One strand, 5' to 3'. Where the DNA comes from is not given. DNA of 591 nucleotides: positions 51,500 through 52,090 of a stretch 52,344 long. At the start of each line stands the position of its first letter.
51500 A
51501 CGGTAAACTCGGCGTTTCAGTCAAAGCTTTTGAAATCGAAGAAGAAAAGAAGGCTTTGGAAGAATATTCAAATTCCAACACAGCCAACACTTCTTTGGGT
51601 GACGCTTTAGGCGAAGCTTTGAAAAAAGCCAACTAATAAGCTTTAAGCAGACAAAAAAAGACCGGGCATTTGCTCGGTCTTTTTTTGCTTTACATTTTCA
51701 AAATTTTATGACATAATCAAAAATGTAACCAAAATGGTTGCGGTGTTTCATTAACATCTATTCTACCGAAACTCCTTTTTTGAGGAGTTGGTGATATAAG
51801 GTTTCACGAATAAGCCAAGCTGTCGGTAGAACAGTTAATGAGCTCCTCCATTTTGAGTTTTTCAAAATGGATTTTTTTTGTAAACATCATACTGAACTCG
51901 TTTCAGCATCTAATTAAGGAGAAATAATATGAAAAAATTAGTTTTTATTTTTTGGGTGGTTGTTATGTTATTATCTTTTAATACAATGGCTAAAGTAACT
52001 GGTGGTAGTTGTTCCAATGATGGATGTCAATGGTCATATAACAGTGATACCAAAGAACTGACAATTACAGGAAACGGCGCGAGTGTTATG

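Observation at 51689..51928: Unclassified ~160-nt structured leader RNA with its own promoter and intrinsic terminator (4 copies in the window; copy C)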

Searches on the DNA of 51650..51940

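Call 5: search_rna_families(source=window, start=51650, end=51940, threshold=evalue, max_evalue=10, show_alignments=3)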
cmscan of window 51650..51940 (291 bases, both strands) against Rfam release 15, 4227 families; matches with E-value up to 10: 46.
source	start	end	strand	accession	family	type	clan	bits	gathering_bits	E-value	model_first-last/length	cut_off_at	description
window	51654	51728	-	RF00512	Leu_leader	Cis-reg; leader;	-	34.1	50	1.4e-05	1-148/148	no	Leucine operon leader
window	51650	51732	-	RF00121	MicC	Gene; sRNA;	-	29.5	90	0.013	1-117/123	3'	MicC RNA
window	51651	51757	-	RF02449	ncr1015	Gene; sRNA;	-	28.1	60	0.034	1-121/121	no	Bacillus sRNA ncr1015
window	51651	51797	+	RF01808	MicX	Gene; sRNA;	-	26.8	75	0.00032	1-194/194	no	MicX Vibrio cholerae sRNA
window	51650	51685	+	RF00512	Leu_leader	Cis-reg; leader;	-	26.8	50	0.0011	110-148/148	5'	Leucine operon leader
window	51651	51728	-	RF00506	Thr_leader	Cis-reg; leader;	-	26.4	55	0.0044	1-118/118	no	Threonine operon leader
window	51650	51747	+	RF02379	csRNA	Gene; sRNA;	-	24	57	0.41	1-93/93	no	Cia-dependent small RNA csRNA1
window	51650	51705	-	RF02064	STnc370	Gene; sRNA;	-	23.6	54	0.55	1-71/71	no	Enterobacterial sRNA STnc370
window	51650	51694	+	RF00121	MicC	Gene; sRNA;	-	23.2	90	0.23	74-123/123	5'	MicC RNA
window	51654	51690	+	RF02066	STnc320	Gene; sRNA;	-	22.1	50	0.052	18-55/55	no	Salmonella enterica sRNA STnc320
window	51770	51879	+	RF00515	PyrR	Cis-reg;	-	21.5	54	0.7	1-115/115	no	PyrR binding site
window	51654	51751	-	RF02394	sau-63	Gene; sRNA;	-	21.2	100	0.076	1-98/98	no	Staphylococcus sRNA sau-63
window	51748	51876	-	RF02414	rli60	Gene; sRNA;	-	20.9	60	1.6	1-191/191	no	Listeria sRNA rli60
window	51650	51689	+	RF02064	STnc370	Gene; sRNA;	-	20.7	54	2.3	32-71/71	5'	Enterobacterial sRNA STnc370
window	51651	51741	-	RF02432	SpF25_sRNA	Gene; sRNA;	-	20.5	48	0.4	1-102/102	no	Streptococcus sRNA SpF25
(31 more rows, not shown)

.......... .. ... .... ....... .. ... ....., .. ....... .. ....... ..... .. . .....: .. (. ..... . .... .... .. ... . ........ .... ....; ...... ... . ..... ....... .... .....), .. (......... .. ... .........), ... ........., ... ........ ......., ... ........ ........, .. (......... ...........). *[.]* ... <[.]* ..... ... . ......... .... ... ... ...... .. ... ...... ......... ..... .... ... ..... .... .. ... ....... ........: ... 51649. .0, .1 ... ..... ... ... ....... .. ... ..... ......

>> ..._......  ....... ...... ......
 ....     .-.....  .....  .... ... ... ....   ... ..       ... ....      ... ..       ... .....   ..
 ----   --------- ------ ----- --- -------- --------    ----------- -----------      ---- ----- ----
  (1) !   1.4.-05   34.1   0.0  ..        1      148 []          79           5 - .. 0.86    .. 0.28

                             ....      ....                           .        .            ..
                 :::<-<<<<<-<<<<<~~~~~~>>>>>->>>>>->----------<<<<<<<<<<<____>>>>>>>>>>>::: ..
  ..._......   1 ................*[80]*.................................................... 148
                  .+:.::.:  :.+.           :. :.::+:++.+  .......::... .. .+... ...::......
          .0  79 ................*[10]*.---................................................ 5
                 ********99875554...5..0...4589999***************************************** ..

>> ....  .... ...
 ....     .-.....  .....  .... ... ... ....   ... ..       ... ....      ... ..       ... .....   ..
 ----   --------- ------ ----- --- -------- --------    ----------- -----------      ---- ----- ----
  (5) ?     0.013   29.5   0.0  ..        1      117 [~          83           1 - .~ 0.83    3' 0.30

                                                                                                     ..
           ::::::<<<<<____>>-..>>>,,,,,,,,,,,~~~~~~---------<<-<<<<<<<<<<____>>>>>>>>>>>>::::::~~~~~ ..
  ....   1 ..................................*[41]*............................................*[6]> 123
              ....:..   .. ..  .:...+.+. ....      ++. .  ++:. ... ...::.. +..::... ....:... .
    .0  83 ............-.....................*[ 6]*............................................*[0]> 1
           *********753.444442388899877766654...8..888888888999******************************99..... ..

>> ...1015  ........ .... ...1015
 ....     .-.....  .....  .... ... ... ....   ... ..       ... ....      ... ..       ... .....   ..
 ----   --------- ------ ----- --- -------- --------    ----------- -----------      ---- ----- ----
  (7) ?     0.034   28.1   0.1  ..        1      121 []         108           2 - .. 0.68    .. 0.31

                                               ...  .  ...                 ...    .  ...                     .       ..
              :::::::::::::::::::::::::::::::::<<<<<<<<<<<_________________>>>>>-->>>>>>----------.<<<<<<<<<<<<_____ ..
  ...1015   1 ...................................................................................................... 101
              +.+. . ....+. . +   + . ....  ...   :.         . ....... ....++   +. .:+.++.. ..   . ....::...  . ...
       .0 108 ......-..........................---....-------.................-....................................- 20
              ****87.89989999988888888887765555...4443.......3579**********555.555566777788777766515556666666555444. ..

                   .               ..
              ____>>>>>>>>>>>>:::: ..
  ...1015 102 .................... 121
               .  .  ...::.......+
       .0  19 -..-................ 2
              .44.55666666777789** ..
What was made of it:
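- Closest known: Protein-dependent antitermination sites. Different: PyrR scores 21.5 bits against a gathering score of 54 (call 5).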
